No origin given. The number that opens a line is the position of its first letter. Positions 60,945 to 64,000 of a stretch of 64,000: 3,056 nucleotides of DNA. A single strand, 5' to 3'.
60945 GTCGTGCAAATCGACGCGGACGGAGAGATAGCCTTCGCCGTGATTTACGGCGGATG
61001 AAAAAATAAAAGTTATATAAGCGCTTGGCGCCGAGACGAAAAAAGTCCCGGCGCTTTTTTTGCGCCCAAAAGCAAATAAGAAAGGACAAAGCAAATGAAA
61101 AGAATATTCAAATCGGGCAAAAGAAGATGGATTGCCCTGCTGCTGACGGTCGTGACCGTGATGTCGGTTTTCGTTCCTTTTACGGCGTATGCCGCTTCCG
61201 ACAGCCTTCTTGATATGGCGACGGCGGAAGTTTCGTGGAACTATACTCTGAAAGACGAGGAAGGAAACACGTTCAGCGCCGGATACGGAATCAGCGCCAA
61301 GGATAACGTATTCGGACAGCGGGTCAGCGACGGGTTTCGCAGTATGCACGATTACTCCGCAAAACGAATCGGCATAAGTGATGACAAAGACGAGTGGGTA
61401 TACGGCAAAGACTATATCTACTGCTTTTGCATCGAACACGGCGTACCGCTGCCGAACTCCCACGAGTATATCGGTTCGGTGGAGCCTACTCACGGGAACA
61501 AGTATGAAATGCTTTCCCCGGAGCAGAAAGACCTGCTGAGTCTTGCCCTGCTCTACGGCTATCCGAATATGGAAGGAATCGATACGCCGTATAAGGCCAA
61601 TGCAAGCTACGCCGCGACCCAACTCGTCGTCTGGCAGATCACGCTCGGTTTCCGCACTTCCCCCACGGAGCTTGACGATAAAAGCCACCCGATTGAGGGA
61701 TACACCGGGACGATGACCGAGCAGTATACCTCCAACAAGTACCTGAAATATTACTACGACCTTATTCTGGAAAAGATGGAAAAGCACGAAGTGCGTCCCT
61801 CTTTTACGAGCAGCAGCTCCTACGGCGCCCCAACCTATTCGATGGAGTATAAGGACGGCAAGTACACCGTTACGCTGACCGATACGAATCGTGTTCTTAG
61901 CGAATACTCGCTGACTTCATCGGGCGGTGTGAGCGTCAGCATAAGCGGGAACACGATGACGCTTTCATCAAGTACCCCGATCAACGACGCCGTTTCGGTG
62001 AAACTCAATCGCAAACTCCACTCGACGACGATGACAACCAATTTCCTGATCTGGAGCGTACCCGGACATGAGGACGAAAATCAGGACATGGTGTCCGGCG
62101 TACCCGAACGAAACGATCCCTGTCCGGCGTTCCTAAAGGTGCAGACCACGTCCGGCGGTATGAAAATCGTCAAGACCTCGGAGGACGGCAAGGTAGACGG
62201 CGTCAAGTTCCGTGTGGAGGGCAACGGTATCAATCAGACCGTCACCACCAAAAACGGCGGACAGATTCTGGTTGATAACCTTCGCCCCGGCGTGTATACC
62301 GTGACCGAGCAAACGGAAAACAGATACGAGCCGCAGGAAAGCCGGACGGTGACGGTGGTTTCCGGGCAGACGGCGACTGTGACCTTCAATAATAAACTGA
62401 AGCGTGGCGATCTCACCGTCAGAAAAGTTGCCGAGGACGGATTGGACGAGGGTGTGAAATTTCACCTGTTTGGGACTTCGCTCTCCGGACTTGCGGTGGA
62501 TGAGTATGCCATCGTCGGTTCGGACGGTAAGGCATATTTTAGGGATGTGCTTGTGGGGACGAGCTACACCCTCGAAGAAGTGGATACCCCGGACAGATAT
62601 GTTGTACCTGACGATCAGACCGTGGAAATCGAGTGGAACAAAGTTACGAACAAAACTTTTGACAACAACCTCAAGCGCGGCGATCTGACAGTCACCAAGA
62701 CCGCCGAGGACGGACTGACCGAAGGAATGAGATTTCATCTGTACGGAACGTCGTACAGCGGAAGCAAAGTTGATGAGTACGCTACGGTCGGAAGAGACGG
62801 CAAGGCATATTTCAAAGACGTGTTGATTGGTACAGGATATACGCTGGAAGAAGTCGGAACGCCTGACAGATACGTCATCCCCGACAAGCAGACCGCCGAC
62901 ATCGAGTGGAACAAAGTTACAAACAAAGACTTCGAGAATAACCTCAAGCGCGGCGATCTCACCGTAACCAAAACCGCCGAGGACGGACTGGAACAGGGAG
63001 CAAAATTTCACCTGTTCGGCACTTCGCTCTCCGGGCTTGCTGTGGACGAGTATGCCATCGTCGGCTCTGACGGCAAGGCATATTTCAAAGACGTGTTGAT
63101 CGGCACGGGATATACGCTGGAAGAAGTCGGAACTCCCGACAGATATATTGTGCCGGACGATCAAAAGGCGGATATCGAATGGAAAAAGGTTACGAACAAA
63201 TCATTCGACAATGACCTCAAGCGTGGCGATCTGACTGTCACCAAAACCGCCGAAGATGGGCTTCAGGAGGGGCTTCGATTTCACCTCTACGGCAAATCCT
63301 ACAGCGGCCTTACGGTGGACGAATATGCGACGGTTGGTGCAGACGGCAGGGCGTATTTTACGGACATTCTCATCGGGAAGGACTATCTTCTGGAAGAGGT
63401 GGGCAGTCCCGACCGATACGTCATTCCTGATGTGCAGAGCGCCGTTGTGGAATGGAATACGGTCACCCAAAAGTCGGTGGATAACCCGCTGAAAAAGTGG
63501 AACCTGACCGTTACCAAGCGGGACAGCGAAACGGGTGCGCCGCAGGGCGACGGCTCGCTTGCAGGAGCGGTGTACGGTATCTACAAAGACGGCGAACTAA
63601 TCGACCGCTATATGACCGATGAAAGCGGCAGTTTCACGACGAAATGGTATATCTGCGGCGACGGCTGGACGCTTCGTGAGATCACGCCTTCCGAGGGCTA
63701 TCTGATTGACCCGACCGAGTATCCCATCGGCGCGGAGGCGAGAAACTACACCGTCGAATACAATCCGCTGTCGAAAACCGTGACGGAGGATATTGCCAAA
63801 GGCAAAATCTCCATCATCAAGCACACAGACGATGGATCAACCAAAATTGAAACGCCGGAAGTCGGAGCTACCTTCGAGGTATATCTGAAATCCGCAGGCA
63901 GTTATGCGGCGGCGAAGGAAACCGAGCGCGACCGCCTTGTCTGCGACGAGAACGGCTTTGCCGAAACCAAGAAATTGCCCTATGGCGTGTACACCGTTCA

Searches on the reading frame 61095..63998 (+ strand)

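Call 5: search_protein_families(library=pfam, proteins=[window:61095-63998:+])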
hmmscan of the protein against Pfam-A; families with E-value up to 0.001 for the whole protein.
window:61095-63998:+ (968 aa): 5 families
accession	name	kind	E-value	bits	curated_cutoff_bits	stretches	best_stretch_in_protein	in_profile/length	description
PF17802.7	SpaA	-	1.6e-49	166.4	23.1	6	804-889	3-85/91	Prealbumin-like fold domain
PF08341.16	TED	-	2e-11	44.6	22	1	110-220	2-93/102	Thioester domain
PF15075.11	SPMAP1-like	-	1.5e-05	25.8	27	0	550-594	61-105/134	Sperm microtubule associated protein 1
PF25291.1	CGLA_C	-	2.9e-05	24.5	27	0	775-809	27-61/79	Lambda-carrageenase C-terminal domain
PF13620.12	CarboxypepD_reg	-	0.00011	22.9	32.3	1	367-431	14-79/82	Carboxypeptidase regulatory-like domain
